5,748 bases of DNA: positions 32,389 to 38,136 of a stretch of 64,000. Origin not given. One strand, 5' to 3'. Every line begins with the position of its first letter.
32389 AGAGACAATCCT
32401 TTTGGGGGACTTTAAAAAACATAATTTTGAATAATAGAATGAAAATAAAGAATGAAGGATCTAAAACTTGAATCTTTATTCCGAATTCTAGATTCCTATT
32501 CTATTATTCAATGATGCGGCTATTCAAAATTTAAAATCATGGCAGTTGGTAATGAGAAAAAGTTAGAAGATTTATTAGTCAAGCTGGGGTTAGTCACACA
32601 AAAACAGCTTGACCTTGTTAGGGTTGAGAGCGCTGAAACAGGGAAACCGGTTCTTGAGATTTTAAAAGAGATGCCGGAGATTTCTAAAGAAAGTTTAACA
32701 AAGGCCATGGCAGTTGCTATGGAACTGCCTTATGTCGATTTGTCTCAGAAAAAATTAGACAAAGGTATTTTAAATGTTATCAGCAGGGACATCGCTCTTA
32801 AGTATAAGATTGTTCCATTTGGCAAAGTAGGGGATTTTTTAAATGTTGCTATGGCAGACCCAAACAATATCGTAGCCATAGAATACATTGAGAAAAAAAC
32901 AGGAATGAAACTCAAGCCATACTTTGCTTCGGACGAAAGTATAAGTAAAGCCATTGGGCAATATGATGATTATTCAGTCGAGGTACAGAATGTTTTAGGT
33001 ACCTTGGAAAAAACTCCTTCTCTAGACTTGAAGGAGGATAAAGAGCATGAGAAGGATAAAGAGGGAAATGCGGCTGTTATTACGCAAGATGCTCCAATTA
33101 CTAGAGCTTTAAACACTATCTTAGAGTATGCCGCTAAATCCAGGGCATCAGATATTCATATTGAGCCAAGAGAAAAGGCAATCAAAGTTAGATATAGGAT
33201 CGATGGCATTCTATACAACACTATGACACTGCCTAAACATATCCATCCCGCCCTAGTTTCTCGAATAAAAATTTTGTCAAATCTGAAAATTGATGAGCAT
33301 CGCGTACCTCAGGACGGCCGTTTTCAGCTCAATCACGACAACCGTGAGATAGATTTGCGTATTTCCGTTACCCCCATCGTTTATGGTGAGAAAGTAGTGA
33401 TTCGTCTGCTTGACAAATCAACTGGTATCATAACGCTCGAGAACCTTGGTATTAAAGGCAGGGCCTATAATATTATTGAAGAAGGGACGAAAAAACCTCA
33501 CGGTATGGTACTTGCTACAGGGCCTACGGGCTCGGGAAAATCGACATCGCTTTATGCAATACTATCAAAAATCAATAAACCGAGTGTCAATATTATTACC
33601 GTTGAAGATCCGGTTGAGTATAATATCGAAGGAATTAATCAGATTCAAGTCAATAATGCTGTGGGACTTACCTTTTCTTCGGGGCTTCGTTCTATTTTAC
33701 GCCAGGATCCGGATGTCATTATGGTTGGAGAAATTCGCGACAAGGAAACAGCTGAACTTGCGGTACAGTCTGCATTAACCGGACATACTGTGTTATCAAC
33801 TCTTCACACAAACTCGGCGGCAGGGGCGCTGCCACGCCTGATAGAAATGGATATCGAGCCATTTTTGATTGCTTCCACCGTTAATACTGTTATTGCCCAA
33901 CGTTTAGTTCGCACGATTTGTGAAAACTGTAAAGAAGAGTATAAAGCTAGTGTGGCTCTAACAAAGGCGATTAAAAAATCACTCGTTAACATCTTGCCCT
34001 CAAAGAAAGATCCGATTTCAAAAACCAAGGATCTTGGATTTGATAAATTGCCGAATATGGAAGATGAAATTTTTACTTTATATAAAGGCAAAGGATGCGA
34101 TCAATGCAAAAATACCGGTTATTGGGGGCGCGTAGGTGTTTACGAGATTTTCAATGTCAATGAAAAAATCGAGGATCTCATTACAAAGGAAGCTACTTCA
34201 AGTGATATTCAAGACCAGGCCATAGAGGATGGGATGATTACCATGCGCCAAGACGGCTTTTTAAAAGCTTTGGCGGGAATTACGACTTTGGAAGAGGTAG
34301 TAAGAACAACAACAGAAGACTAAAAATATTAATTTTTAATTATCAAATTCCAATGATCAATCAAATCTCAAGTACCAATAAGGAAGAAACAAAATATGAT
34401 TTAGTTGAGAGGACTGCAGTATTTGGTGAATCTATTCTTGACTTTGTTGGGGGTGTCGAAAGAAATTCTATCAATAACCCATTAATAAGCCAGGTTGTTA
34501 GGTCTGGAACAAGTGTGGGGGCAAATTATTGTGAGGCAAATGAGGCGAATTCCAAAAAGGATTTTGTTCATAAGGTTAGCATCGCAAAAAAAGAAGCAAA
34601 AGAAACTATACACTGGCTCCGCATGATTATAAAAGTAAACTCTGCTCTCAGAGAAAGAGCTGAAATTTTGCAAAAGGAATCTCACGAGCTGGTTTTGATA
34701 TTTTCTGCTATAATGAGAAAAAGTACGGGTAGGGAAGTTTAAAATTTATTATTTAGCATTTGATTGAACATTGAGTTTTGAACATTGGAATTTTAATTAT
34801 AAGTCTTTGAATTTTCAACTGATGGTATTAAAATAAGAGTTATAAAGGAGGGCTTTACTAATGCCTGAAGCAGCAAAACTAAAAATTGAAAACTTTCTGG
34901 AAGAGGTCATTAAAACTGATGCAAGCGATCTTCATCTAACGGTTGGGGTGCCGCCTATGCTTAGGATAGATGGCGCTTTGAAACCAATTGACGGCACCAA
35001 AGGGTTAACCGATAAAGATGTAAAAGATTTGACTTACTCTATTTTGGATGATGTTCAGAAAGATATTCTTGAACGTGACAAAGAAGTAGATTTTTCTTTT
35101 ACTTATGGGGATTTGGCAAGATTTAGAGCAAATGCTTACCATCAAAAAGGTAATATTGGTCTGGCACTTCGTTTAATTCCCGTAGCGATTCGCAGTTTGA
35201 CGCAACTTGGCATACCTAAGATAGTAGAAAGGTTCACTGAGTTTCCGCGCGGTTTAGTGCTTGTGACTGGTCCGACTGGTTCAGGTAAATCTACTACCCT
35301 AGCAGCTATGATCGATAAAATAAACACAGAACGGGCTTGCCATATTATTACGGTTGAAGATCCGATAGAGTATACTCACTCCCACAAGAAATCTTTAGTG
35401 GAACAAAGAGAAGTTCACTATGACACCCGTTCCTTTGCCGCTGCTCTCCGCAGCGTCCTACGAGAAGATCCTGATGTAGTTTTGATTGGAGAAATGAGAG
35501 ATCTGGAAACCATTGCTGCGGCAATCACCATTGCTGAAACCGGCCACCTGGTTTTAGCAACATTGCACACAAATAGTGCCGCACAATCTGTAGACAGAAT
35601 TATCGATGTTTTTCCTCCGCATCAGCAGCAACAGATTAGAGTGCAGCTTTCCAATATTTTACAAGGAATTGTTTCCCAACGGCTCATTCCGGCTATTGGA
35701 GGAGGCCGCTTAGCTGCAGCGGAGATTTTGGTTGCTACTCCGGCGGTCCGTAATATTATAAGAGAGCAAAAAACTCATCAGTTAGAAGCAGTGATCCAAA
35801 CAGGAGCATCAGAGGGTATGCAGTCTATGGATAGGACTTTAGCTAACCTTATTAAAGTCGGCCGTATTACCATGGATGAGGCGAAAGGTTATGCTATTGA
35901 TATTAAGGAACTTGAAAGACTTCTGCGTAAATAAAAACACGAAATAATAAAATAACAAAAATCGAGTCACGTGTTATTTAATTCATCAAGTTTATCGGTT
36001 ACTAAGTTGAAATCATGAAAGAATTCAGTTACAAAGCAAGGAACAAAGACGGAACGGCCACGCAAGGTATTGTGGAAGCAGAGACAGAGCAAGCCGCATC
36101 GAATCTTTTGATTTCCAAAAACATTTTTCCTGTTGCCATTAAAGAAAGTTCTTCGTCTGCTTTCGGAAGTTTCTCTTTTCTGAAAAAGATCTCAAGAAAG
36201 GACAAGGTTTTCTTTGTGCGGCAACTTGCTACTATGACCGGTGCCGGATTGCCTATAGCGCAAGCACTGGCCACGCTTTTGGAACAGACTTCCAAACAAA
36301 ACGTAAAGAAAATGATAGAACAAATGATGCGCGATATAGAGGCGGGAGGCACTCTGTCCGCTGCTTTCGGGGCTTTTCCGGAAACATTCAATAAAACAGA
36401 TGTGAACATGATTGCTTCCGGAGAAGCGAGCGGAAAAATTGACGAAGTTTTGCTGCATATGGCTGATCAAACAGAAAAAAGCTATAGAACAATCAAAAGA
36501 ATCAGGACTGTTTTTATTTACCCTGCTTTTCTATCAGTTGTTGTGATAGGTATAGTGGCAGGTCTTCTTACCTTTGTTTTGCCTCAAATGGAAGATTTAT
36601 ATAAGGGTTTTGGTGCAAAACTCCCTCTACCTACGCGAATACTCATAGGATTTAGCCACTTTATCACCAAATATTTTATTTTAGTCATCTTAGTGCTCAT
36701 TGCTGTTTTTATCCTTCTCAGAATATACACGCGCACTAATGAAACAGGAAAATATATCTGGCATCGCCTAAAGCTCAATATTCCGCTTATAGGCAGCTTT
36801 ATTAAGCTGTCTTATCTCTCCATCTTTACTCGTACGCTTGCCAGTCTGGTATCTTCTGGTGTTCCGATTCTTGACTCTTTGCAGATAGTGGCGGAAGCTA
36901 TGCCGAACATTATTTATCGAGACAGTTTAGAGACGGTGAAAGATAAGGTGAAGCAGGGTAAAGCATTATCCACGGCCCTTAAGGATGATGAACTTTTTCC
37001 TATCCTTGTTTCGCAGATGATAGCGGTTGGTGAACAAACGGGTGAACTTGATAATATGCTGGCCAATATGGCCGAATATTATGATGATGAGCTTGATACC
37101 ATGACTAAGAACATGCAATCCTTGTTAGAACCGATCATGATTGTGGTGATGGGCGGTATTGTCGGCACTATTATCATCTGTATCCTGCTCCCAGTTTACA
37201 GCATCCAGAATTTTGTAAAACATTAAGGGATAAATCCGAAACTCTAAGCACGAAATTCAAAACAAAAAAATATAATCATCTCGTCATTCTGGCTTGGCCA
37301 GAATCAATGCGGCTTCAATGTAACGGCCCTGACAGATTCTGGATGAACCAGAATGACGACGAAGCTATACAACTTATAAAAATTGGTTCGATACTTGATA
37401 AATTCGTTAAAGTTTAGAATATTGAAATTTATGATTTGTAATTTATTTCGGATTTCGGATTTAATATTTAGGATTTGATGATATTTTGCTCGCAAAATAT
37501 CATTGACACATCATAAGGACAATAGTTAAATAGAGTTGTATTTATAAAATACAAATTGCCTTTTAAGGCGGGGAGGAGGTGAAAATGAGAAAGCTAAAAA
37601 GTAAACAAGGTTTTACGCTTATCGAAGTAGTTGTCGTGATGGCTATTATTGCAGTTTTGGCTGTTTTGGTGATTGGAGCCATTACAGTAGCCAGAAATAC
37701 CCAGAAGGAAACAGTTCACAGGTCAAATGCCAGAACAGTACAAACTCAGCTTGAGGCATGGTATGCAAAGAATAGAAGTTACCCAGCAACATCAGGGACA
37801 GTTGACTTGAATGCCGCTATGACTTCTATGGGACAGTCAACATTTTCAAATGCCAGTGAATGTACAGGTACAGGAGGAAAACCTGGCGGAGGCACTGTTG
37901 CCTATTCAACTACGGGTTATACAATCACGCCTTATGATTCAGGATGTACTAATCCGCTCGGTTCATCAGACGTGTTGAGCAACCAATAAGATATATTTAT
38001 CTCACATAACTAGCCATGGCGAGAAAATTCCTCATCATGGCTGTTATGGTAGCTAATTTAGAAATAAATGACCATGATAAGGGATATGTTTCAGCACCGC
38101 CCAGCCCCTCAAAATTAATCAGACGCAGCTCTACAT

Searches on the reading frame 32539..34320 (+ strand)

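Call 30: search_protein_families(library=pfam, proteins=[window:32539-34320:+], max_evalue=0.00001)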
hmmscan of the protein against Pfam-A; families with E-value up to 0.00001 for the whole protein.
window:32539-34320:+ (594 aa): 2 families
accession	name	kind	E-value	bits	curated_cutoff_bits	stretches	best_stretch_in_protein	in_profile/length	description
PF00437.27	T2SSE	-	7.3e-133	443.2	24.9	1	183-589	4-370/370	Type II/IV secretion system protein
PF05157.20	MshEN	-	3.9e-16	59.3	23.1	1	62-144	2-85/90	MshEN domain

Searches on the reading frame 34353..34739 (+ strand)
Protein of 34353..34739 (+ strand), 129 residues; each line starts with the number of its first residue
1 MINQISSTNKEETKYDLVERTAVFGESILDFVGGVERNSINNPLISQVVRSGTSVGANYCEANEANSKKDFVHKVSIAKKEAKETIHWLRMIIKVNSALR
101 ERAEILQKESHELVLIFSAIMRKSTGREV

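Call 30: search_protein_families(library=pfam, proteins=[window:34353-34739:+], max_evalue=0.00001)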
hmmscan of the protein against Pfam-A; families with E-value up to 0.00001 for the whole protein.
window:34353-34739:+ (129 aa): 1 family
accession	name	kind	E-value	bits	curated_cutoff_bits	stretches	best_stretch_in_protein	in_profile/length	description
PF05635.17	23S_rRNA_IVP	-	7.7e-16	58.7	33.8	1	43-114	30-101/106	23S rRNA-intervening sequence protein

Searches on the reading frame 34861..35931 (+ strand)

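Call 30: search_protein_families(library=pfam, proteins=[window:34861-35931:+], max_evalue=0.00001)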
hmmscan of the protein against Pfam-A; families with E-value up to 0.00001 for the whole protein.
window:34861-35931:+ (357 aa): 1 family
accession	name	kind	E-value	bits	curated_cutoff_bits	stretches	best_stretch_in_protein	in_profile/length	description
PF00437.27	T2SSE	-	2.5e-49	168.3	24.9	1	9-277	12-279/370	Type II/IV secretion system protein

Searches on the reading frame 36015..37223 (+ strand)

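Call 3: search_protein_families(library=pfam, proteins=[window:36015-37223:+], max_evalue=1)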
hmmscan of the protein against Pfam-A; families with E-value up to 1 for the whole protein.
window:36015-37223:+ (403 aa): 6 families
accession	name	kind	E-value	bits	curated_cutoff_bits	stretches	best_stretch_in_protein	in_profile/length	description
PF00482.28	T2SSF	-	5.9e-62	207.6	25.2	2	271-393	1-125/125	Type II secretion system (T2SS), protein F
PF20990.2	DUF2207_C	-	0.0051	17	33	1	115-252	90-203/247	Predicted membrane protein (DUF2207) C-terminal domain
PF03631.20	Virul_fac_BrkB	-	0.0055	16.8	33.7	1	81-248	40-193/259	Virulence factor BrkB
PF05402.18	PqqD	-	0.24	12.2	23.4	0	238-252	12-26/67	Coenzyme PQQ synthesis protein D (PqqD)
PF13858.11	DUF4199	-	0.49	11.2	32.3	1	326-391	95-154/165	Protein of unknown function (DUF4199)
PF06143.16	Baculo_11_kDa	-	0.66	10.1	28.4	1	355-401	17-63/84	Baculovirus 11 kDa family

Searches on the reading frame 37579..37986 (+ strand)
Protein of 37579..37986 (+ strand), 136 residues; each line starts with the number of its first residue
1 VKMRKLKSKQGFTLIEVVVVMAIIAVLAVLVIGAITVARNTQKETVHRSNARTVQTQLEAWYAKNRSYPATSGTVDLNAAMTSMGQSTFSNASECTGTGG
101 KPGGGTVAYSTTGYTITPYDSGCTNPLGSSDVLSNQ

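Call 3: search_protein_families(library=pfam, proteins=[window:37579-37986:+], max_evalue=1)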
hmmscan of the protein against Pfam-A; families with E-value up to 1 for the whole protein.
window:37579-37986:+ (136 aa): 5 families
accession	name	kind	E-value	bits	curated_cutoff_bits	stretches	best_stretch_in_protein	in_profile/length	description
PF07963.17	N_methyl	-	3.3e-08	33.2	21.2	1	7-31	2-26/27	Prokaryotic N-terminal methylation motif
PF11241.13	DUF3043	-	0.019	15.5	25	1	13-67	101-154/171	Protein of unknown function (DUF3043)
PF15538.12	Ntox46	-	0.081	13.4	25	1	34-80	109-152/157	Bacterial toxin 46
PF04964.19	Flp_Fap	-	0.11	12.7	32.2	1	6-34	2-30/46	Flp/Fap pilin component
PF00335.26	Tetraspanin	-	0.13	12.3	32.1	1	18-81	80-134/225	Tetraspanin family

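Call 4: search_protein_families(library=ncbifam, proteins=[window:37579-37986:+], max_evalue=1)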
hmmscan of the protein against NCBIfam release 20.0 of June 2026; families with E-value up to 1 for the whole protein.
window:37579-37986:+ (136 aa): 26 families (the best 25 are shown)
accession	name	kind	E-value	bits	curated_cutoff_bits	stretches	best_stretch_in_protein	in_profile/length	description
NF040999.1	pilin_ComGC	equivalog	7e-10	39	75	1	10-71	2-63/84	competence type IV pilus major pilin ComGC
TIGR01710.1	typeII_sec_gspG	equivalog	1.1e-08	35.2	88.85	1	10-75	1-66/134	type II secretion system major pseudopilin GspG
TIGR02532.1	IV_pilin_GFxxxE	domain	4.3e-08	32.7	16.3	1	9-32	1-24/24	prepilin-type N-terminal cleavage/methylation domain-containing protein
NF041013.1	T4P_ComGE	equivalog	1.4e-07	31.5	49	1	7-58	1-53/83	competence type IV pilus minor pilin ComGE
TIGR01708.2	typeII_sec_gspH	equivalog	6.1e-07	29.6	80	1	10-60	2-49/169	type II secretion system minor pseudopilin GspH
NF007862.0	PRK10574.1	equivalog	1e-05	25.7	138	1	7-34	2-29/145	prepilin peptidase-dependent pilin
NF041775.1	typeIV_PilA_Myxo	equivalog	1.3e-05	25.3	400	1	9-68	10-69/214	type IV pilin protein PilA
NF007800.0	PRK10506.1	equivalog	2.8e-05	24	158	1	4-56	3-52/163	prepilin peptidase-dependent protein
NF047828.1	T3SSXpsI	equivalog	0.00011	22.2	150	1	10-55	2-48/132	type II secretion system protein XpsI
TIGR02599.1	TIGR02599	subfamily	0.00015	21.1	256.5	1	11-57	1-48/361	Verru_Chthon cassette protein C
TIGR01707.1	gspI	equivalog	0.00022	21.7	44.35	1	11-52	1-42/101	type II secretion system minor pseudopilin GspI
NF007660.0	PRK10332.1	equivalog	0.00042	20.8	86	1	5-63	4-57/107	prepilin-type N-terminal cleavage/methylation domain-containing protein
NF041002.1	pilin_ComGF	equivalog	0.0006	20.1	80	1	10-49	2-41/139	competence type IV pilus minor pilin ComGF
NF040982.1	ComGD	equivalog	0.0014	19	70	1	10-44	2-36/139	competence type IV pilus minor pilin ComGD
NF007848.0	PRK10557.1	equivalog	0.0014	17.9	120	1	5-51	6-49/192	prepilin peptidase-dependent protein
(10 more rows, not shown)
